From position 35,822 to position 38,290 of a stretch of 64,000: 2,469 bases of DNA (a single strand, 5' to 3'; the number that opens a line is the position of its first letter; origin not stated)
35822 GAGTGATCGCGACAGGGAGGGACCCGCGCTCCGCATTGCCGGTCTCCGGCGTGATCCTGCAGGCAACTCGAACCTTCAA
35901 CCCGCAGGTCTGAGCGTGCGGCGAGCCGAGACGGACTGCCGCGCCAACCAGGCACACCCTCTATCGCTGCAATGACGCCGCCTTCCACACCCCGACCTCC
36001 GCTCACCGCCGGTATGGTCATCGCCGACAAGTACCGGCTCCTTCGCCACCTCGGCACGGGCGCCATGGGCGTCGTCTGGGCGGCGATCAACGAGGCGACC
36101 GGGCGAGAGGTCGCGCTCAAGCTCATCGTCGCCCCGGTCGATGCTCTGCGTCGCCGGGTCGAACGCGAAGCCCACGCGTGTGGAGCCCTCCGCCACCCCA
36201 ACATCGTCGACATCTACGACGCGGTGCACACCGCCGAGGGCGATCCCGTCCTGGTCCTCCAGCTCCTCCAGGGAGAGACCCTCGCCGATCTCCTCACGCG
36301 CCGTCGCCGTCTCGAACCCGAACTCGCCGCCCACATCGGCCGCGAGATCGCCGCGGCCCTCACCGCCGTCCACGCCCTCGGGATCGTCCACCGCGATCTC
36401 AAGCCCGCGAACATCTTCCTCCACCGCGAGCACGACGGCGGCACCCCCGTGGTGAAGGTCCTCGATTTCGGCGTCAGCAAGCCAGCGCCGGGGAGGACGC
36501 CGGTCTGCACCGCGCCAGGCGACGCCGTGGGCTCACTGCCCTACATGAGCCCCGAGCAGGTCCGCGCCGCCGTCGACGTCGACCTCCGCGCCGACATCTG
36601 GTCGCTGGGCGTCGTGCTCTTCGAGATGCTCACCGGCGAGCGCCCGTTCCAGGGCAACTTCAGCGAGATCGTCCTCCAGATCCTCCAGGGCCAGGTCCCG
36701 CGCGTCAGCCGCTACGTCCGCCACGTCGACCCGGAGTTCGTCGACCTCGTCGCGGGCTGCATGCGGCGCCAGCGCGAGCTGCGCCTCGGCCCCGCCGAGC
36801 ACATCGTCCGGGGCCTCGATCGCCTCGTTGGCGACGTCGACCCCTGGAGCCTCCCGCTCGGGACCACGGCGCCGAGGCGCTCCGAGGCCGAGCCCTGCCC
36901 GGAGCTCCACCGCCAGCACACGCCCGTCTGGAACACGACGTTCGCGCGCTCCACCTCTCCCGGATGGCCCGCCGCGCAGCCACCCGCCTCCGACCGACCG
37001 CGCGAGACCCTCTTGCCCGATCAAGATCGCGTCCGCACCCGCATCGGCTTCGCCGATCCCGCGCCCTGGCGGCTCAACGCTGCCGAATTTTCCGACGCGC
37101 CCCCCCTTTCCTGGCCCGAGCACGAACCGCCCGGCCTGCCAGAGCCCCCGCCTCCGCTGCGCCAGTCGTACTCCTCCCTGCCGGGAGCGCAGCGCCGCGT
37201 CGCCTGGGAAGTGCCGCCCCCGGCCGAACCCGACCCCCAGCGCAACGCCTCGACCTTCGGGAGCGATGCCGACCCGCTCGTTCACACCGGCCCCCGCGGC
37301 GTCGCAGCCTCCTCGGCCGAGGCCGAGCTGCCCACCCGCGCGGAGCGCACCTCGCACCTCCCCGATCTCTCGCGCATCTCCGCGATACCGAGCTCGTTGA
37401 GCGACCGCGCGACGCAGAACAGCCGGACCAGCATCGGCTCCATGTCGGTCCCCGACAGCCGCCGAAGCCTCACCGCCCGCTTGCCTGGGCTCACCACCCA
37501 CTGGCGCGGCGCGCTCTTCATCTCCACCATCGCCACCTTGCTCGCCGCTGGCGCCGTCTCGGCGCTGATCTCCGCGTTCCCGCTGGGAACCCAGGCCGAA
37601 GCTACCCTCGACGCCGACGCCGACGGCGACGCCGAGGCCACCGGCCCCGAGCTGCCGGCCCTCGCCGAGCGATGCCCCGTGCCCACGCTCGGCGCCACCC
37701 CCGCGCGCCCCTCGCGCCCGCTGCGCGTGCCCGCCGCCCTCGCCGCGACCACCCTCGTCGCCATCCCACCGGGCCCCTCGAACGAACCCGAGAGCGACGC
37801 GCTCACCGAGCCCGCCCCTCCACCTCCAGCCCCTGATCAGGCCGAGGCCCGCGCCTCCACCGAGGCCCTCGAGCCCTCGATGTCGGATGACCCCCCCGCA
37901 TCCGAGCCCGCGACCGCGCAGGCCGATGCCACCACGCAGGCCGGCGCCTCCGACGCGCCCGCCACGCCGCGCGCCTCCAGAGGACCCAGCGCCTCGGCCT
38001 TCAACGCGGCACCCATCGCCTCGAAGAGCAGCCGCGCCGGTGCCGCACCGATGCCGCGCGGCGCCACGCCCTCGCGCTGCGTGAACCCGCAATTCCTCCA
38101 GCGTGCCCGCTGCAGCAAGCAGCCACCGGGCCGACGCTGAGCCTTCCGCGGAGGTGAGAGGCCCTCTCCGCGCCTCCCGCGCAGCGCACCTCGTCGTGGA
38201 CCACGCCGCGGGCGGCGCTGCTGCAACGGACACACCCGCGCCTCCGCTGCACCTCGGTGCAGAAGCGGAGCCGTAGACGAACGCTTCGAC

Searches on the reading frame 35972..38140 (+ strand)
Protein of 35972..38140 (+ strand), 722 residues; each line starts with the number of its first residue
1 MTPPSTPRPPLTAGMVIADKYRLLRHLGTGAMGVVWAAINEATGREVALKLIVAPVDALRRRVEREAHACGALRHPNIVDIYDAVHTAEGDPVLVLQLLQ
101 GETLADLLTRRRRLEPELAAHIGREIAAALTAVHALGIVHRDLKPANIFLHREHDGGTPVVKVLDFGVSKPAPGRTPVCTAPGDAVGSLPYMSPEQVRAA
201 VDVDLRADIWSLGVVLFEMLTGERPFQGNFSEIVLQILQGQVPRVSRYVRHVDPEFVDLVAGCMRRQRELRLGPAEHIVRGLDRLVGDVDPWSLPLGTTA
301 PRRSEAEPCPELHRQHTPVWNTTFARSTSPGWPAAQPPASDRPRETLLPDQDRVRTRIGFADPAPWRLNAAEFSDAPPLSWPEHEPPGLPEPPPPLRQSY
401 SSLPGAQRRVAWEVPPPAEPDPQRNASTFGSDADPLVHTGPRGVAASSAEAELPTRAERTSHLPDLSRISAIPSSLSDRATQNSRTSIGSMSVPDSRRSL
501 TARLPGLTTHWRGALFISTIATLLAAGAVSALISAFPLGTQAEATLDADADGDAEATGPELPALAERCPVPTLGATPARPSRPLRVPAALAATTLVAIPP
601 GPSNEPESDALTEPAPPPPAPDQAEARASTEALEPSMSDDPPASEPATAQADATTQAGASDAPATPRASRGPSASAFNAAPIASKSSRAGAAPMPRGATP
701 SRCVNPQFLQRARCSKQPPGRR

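Call 70: search_protein_families(library=pfam, proteins=[window:35972-38140:+], max_evalue=0.001)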
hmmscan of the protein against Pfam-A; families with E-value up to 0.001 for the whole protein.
window:35972-38140:+ (722 aa): 3 families
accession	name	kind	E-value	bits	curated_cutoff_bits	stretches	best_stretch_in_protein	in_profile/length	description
PF00069.31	Pkinase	-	9.6e-50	169.9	31.7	1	21-276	1-256/263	Protein kinase domain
PF07714.23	PK_Tyr_Ser-Thr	-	3.9e-31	108.7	23.1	1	23-271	3-248/258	Protein tyrosine and serine/threonine kinase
PF06293.20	Kdo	-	1.7e-05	24.8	21.3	1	102-166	103-166/207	Lipopolysaccharide kinase (Kdo/WaaP) family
